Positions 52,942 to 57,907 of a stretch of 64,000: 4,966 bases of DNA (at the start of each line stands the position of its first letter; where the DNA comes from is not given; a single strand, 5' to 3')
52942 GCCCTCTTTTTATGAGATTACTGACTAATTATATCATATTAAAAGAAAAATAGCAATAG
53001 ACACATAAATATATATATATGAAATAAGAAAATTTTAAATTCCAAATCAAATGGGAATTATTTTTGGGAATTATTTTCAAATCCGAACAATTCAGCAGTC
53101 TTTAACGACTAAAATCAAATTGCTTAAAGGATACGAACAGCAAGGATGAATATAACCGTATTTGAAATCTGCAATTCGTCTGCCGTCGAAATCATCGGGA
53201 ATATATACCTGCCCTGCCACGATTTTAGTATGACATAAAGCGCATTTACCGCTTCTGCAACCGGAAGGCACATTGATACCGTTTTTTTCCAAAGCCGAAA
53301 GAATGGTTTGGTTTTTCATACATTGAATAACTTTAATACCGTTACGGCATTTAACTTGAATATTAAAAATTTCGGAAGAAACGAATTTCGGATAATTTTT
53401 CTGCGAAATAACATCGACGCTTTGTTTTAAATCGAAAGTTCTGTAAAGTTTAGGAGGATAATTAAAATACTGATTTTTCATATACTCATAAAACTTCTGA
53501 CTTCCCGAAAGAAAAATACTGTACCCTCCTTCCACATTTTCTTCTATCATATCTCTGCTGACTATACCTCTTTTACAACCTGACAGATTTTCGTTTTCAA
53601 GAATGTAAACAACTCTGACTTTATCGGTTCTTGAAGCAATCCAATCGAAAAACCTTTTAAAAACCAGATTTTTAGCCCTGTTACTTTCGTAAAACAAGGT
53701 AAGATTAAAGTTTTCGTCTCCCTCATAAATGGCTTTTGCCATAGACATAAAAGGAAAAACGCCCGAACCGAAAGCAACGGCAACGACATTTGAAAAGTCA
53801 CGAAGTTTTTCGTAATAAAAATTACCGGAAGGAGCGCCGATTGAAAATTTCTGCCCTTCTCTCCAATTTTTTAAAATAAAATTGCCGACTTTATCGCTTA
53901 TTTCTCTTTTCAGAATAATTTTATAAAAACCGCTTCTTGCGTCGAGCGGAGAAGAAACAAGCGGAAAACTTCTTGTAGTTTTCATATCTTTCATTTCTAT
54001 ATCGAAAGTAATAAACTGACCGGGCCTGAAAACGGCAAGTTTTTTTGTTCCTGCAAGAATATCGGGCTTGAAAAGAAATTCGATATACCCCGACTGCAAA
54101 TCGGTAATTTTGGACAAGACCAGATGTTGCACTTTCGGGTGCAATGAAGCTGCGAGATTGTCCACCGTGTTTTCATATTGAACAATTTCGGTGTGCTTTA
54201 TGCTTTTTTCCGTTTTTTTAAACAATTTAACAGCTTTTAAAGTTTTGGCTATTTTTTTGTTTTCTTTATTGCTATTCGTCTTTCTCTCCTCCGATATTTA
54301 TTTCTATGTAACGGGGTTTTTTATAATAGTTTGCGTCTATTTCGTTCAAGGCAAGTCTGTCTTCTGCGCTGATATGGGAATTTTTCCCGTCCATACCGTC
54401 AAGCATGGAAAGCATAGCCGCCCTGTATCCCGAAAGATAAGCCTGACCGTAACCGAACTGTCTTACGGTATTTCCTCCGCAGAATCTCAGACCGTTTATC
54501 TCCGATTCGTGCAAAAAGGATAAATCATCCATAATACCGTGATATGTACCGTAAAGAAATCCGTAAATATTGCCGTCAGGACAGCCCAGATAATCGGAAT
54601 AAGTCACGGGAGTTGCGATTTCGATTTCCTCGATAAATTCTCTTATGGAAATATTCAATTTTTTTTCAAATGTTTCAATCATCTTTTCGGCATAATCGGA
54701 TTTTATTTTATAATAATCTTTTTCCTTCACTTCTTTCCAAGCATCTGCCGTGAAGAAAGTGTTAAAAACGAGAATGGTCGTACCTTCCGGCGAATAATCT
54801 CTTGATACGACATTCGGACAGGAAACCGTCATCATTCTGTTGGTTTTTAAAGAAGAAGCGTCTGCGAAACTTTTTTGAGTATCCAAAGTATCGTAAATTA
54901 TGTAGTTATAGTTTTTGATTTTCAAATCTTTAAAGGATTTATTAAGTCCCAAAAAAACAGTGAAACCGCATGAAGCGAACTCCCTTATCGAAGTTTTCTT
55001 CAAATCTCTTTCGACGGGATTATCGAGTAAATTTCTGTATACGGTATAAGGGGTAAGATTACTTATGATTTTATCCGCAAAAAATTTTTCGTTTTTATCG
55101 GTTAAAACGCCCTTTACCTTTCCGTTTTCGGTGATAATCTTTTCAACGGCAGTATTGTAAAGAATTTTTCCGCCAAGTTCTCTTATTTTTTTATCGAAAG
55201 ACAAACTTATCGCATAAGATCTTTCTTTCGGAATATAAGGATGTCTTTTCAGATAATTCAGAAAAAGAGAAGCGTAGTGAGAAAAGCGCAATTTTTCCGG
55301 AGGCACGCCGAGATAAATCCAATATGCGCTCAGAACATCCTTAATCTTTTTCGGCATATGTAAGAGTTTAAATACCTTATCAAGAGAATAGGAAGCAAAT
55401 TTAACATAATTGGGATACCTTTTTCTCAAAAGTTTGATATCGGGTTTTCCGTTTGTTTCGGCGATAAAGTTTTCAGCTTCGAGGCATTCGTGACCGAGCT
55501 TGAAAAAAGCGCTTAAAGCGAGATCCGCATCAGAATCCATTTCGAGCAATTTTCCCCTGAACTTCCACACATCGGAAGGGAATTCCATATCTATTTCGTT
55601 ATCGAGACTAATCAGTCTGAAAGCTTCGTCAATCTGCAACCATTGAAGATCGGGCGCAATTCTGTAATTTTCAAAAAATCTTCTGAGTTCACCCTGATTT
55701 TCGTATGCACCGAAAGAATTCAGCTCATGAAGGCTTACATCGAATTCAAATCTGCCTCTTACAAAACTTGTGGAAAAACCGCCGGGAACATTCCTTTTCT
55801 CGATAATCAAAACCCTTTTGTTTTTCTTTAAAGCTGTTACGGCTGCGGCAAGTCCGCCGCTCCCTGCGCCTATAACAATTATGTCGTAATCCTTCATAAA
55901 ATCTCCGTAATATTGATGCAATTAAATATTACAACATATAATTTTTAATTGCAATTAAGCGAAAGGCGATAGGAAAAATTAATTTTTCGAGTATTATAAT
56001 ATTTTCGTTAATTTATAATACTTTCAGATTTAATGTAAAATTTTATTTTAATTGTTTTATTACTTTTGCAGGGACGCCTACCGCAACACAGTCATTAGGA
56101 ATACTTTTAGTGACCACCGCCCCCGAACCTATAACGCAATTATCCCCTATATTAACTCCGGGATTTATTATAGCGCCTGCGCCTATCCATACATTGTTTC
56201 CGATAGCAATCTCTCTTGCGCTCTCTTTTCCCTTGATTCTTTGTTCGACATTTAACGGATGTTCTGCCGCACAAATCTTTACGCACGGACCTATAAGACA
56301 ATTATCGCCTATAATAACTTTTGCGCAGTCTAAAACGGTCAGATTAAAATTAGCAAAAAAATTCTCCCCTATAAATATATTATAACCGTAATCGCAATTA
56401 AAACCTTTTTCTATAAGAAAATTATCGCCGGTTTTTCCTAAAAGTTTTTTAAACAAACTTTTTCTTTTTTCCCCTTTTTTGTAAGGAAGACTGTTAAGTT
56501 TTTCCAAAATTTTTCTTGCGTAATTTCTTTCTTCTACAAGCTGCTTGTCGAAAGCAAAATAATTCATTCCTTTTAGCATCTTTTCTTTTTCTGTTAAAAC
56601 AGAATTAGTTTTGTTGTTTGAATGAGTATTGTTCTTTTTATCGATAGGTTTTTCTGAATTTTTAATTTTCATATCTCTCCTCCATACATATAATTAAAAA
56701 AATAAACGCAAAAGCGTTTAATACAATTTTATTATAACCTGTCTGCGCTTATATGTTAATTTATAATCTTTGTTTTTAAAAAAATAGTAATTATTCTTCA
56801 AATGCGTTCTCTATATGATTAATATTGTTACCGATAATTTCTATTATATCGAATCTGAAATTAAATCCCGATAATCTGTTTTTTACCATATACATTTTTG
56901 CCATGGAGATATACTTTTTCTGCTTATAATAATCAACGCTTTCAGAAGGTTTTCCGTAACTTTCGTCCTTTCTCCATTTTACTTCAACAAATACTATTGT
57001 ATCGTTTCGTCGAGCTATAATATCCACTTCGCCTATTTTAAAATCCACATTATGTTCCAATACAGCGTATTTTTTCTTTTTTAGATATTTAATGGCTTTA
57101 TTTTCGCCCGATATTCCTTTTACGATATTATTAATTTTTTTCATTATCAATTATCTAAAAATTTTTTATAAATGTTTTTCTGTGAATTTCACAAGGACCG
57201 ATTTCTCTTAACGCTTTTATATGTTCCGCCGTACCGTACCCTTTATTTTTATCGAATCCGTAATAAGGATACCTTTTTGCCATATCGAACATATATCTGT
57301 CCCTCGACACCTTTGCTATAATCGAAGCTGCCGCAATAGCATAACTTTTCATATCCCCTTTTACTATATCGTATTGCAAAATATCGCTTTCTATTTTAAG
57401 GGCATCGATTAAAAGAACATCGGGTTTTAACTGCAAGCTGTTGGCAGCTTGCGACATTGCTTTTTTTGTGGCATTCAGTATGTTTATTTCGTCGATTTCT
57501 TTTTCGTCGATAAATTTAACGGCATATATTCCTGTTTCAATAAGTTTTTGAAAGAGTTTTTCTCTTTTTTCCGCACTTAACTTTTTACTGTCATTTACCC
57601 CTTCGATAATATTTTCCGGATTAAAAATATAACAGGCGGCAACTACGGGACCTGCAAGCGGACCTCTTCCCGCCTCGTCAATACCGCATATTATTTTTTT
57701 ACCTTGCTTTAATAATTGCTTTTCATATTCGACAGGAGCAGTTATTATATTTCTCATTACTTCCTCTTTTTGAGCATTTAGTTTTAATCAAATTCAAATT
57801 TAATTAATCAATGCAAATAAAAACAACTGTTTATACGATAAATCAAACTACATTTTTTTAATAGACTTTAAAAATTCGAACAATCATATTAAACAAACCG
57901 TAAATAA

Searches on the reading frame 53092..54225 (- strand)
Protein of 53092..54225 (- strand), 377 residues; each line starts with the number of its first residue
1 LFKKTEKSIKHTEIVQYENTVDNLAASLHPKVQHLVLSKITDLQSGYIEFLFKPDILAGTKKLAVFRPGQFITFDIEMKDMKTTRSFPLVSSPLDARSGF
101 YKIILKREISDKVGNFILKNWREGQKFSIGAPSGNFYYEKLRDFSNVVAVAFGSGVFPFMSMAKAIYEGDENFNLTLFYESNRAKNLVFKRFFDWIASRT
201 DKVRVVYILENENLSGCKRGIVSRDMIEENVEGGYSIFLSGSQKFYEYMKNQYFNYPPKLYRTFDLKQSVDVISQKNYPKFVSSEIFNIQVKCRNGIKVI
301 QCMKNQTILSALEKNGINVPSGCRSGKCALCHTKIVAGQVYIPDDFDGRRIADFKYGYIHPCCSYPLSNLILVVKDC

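Call 85: search_protein_families(library=pfam, proteins=[window:53092-54225:-], max_evalue=0.00001)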
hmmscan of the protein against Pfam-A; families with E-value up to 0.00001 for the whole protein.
window:53092-54225:- (377 aa): 1 family
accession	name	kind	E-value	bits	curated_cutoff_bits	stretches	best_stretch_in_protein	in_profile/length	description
PF00111.32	Fer2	-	6.2e-13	48.9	21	1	299-366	9-76/77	2Fe-2S iron-sulfur cluster binding domain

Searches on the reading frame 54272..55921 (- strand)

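Call 85: search_protein_families(library=pfam, proteins=[window:54272-55921:-], max_evalue=0.00001)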
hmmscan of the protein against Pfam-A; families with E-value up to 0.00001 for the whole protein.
window:54272-55921:- (549 aa): 9 families
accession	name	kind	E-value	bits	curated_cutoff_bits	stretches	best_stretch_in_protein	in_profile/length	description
PF01593.30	Amino_oxidase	-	2.8e-14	53.7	19.8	1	23-502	3-439/443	Flavin containing amine oxidoreductase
PF13450.12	NAD_binding_8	-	9.5e-12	45.5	21.9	1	16-83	1-65/68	NAD(P)-binding Rossmann-like domain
PF12831.13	FAD_oxidored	-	1.2e-11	45.1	27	1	13-58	1-46/416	FAD dependent oxidoreductase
PF01266.30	DAO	-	8.6e-10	39.1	27.9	0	13-54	1-46/353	FAD dependent oxidoreductase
PF03486.20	HI0933_like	-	2.1e-09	37.6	50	1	13-90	2-81/244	HI0933-like protein Rossmann domain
PF00890.30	FAD_binding_2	-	3.1e-09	37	20.4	1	13-51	1-38/414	FAD binding domain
PF07992.20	Pyr_redox_2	-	1.5e-07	31.6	26.1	0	12-47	1-37/291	Pyridine nucleotide-disulphide oxidoreductase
PF01946.23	Thi4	-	2.3e-07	30.8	26.2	0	11-48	17-55/235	Thi4 family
PF01134.28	GIDA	-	5.7e-06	26.1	22.1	0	13-41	1-29/391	Glucose inhibited division protein A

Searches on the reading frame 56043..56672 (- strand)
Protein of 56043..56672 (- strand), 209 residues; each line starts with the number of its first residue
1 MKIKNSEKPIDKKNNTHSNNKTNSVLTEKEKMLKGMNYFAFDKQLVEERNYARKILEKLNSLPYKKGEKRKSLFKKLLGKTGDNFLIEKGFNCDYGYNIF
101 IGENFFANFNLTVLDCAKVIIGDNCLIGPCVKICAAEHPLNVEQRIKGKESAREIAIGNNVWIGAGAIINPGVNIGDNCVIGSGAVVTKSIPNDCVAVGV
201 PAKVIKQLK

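Call 85: search_protein_families(library=pfam, proteins=[window:56043-56672:-], max_evalue=0.00001)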
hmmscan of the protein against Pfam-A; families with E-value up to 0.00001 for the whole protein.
window:56043-56672:- (209 aa): 4 families
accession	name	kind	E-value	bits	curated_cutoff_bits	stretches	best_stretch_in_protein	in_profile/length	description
PF12464.13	Mac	-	5.6e-15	55.8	22.1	1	31-82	1-53/53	Maltose acetyltransferase hexapeptide capping motif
PF00132.30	Hexapep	-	2.1e-14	53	27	1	157-189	4-36/36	Bacterial transferase hexapeptide (six repeats)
PF14602.12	Hexapep_2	-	1.9e-12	47.1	27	1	155-189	2-34/34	Hexapeptide repeat of succinyl-transferase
PF25084.1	LbH_EIF2B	-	2.5e-06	27.9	54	0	92-186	15-104/105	EIF2B subunit epsilon LbH domain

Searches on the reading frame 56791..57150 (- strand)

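Call 85: search_protein_families(library=pfam, proteins=[window:56791-57150:-], max_evalue=0.00001)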
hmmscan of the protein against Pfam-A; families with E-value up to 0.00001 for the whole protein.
window:56791-57150:- (119 aa): 2 families
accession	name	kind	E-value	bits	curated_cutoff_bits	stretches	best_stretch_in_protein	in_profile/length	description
PF02021.23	UPF0102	-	1.6e-26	92.9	23.6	1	15-105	1-80/80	Uncharacterised protein family UPF0102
PF08378.17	NERD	-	2.6e-08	34.8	22.1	1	11-77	1-72/111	Nuclease-related domain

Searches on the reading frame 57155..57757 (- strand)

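Call 85: search_protein_families(library=pfam, proteins=[window:57155-57757:-], max_evalue=0.00001)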
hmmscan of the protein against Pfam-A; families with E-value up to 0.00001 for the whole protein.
window:57155-57757:- (200 aa): 1 family
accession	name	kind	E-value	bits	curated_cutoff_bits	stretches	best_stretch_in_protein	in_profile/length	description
PF01351.25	RNase_HII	-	1.3e-42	146.4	25.8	1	24-197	1-197/199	Ribonuclease HII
